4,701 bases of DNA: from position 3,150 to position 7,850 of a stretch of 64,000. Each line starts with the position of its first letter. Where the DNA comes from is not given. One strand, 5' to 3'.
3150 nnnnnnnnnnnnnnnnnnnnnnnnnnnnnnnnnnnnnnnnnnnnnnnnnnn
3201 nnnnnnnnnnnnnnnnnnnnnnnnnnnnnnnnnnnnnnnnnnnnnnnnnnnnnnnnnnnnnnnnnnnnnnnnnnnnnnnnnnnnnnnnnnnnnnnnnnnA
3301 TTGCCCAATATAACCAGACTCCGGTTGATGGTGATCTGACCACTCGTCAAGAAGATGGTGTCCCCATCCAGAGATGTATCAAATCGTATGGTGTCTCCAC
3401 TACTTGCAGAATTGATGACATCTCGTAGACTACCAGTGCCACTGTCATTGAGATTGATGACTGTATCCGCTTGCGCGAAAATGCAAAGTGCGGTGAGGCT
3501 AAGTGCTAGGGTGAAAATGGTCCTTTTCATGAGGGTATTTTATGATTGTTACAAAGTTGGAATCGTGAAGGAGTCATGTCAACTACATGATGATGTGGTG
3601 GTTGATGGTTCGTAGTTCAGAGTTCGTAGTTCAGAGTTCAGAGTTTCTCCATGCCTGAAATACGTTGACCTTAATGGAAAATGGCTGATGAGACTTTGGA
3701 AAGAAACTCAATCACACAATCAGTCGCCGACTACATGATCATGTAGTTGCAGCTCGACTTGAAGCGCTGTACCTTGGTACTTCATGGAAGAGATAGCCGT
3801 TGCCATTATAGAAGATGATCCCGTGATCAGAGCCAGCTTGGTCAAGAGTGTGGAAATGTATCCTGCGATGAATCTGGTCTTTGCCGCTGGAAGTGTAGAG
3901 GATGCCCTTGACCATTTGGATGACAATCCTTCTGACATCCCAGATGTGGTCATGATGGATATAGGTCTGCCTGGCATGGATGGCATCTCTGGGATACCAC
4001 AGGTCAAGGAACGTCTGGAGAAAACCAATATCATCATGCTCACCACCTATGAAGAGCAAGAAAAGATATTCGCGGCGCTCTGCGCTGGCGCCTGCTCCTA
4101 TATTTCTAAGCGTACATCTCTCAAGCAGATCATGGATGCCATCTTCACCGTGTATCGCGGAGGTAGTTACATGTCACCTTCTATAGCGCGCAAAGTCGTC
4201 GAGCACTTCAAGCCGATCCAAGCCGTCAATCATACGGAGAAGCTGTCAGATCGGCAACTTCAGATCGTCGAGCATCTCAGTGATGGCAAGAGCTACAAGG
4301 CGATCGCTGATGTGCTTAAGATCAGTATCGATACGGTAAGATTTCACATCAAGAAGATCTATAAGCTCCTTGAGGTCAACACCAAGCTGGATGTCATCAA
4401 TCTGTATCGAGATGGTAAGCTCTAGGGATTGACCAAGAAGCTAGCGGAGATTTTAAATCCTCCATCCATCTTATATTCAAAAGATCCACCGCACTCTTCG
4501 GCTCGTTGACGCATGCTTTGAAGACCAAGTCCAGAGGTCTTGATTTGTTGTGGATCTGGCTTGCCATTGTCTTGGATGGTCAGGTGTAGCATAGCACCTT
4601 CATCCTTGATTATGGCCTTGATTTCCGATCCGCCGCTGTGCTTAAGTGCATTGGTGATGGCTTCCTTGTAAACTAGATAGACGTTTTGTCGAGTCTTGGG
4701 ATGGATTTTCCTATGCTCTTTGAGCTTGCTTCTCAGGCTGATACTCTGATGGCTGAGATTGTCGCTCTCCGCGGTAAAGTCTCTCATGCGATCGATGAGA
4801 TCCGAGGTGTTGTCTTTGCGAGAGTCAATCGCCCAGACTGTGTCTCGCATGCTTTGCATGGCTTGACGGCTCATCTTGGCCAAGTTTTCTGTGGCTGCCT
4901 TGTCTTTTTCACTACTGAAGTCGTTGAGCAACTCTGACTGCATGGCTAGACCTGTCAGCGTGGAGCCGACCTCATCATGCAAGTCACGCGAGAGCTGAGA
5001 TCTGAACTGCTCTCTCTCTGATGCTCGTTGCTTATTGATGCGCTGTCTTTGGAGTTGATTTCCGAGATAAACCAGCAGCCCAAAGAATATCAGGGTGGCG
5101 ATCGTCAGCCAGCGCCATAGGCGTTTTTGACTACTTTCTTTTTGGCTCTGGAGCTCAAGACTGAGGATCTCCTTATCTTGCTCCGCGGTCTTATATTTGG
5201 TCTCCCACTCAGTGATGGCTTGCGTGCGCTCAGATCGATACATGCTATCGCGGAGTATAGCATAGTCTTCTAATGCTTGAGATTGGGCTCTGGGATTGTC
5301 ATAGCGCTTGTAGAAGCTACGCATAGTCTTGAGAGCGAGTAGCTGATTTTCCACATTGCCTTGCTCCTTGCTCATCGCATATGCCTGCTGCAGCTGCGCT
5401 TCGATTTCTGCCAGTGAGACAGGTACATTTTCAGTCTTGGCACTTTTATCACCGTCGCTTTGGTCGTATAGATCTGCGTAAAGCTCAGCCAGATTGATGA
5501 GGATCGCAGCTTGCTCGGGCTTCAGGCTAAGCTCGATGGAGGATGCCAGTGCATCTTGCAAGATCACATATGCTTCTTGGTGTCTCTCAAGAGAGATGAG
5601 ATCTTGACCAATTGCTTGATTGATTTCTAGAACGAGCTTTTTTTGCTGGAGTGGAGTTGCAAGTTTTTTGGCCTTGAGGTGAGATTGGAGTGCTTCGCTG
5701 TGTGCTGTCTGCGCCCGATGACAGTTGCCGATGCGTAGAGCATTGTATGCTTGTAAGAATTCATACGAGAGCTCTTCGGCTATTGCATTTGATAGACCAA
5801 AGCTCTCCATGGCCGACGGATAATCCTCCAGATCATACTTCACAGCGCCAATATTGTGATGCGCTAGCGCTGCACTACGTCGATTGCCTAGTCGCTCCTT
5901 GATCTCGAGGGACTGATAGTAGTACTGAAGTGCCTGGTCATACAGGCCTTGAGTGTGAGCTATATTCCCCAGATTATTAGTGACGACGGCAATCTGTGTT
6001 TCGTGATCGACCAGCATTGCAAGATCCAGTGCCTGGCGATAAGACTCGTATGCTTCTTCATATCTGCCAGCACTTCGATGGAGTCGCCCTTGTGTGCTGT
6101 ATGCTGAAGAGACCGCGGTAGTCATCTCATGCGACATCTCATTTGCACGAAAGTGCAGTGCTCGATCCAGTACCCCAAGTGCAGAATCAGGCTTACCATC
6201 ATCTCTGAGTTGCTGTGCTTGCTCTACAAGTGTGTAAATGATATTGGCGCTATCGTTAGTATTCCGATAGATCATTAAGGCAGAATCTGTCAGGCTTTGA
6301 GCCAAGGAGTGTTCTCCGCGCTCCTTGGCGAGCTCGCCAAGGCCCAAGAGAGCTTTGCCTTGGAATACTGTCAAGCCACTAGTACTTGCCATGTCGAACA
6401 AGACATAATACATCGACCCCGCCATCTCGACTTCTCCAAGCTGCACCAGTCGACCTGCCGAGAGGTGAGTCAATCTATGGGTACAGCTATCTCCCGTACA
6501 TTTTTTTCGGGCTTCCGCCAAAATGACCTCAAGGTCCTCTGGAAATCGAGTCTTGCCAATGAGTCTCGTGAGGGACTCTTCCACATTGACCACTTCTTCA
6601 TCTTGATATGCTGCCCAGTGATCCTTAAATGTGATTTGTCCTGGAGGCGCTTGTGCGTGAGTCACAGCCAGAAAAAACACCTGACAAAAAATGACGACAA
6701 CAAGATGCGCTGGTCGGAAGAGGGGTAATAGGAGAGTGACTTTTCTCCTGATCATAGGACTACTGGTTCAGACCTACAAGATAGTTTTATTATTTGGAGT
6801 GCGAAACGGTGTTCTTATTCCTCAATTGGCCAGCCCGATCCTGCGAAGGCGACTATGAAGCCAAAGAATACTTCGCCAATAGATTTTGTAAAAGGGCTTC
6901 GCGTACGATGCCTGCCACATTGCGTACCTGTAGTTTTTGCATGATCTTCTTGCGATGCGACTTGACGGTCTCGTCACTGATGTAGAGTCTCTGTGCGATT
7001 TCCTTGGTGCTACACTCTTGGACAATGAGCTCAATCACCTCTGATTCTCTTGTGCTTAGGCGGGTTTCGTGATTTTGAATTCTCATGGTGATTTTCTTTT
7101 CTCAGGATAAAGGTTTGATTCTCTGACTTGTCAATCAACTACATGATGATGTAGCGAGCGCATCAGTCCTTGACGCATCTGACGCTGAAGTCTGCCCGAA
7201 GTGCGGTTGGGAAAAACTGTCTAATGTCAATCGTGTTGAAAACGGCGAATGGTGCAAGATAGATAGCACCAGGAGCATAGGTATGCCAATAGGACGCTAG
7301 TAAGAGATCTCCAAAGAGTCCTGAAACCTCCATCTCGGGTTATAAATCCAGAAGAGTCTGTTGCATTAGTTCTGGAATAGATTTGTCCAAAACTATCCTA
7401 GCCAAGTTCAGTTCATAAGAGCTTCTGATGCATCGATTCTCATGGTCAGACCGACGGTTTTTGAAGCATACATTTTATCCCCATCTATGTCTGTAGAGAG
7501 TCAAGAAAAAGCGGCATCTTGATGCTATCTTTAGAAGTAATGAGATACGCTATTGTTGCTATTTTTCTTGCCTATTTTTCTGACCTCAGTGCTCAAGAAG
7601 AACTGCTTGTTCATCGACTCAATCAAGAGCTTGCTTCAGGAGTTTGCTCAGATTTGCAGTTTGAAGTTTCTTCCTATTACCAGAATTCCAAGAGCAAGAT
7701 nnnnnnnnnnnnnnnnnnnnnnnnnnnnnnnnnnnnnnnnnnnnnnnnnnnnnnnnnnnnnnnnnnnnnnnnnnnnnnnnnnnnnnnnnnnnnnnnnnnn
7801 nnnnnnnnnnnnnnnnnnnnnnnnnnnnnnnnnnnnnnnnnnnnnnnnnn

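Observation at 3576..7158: Recurrent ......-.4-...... palindrome positioned about 40-60 bp upstream of LuxR-family regulator genes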

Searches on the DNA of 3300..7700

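Call 60: search_rna_families(source=window, start=3300, end=7700, threshold=evalue, max_evalue=1)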
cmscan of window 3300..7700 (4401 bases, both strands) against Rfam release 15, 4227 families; matches with E-value up to 1: 1.
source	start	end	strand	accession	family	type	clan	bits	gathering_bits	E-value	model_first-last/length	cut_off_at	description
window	3409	3478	+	RF02308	TtnuCD34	Gene; snRNA; snoRNA; CD-box;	-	22.6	80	0.7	1-64/64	no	Tetrahymena snoRNA TtnuCD34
